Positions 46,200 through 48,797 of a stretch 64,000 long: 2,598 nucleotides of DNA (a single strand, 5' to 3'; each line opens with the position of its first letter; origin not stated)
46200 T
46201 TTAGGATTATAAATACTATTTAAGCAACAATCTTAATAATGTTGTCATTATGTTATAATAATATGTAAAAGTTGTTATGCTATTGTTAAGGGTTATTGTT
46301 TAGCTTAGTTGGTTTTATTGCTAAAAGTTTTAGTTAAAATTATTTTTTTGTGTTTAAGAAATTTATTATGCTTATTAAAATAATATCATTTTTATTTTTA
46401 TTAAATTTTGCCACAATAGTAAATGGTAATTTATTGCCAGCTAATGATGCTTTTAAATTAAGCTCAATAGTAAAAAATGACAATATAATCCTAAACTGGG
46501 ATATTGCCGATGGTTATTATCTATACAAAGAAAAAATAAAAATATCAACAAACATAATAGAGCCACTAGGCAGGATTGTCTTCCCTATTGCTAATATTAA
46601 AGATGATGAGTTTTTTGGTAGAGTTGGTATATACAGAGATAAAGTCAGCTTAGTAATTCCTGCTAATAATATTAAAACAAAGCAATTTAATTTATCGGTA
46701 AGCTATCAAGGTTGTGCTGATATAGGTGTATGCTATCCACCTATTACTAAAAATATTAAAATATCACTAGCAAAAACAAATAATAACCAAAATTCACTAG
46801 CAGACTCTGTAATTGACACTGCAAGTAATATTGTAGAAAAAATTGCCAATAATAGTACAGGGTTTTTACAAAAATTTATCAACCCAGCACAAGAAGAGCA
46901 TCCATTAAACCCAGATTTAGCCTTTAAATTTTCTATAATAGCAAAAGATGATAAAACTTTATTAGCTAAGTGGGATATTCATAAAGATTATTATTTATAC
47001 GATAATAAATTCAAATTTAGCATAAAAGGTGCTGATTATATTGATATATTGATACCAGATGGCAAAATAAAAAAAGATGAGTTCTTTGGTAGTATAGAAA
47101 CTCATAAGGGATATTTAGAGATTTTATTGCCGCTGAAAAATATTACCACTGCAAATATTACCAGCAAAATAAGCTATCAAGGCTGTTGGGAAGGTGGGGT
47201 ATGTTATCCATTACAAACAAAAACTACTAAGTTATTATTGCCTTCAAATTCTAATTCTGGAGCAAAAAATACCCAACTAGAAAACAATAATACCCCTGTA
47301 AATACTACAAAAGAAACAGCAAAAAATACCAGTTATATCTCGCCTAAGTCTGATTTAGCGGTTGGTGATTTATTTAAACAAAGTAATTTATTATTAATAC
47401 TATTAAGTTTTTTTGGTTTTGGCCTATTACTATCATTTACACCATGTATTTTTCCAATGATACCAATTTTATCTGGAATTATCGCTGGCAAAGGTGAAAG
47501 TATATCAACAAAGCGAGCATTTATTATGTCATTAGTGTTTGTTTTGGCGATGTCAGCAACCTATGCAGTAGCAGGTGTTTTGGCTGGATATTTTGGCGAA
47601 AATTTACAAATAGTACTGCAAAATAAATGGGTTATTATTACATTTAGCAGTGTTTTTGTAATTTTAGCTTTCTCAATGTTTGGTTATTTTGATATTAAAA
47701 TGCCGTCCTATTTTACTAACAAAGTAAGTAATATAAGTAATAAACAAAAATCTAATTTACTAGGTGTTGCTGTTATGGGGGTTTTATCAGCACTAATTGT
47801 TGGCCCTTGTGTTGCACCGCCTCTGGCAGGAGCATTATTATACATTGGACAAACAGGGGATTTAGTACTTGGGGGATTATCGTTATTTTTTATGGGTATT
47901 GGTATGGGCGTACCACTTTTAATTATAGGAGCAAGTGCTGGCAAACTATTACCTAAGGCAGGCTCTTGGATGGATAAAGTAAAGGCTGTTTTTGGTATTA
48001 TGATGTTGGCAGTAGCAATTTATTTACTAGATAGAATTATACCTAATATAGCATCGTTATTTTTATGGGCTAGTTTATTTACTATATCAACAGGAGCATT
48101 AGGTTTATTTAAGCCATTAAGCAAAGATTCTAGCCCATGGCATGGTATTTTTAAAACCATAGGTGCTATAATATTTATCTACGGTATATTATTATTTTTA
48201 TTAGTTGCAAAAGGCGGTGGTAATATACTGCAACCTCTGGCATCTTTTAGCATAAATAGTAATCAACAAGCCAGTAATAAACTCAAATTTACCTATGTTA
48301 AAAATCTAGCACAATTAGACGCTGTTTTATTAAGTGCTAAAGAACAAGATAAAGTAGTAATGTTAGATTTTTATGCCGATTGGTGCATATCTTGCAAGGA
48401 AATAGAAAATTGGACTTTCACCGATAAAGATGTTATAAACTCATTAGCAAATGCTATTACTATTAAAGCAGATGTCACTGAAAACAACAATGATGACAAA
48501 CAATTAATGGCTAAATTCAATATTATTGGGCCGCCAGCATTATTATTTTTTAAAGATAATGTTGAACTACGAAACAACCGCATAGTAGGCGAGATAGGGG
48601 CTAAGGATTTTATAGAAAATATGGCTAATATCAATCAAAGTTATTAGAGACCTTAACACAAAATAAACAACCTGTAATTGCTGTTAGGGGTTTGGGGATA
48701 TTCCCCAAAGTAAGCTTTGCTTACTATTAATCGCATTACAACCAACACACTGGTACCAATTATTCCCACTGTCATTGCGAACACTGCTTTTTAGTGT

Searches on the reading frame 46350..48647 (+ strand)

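Call 17: search_protein_families(library=pfam, proteins=[window:46350-48647:+], max_evalue=0.00001)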
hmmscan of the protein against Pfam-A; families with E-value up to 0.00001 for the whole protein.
window:46350-48647:+ (765 aa): 6 families
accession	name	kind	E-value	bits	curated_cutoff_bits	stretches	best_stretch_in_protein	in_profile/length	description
PF02683.22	DsbD_TM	-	5.2e-96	320.6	27.1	1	348-564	2-219/219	Cytochrome C biogenesis protein transmembrane domain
PF11412.14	DsbD_N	-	2.1e-55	186.3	25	2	27-138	3-117/119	Thiol:disulfide interchange protein DsbD, N-terminal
PF13899.12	Thioredoxin_7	-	6.7e-11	42.6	27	1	653-734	3-81/83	Thioredoxin-like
PF00085.26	Thioredoxin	-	1.2e-09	38.6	23.5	1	665-758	16-101/103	Thioredoxin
PF13098.12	Thioredoxin_2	-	6.9e-09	36.4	27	1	663-755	1-101/104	Thioredoxin-like domain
PF13386.12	DsbD_2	-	6.9e-09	36.3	24.9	1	354-552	2-196/199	Cytochrome C biogenesis protein transmembrane region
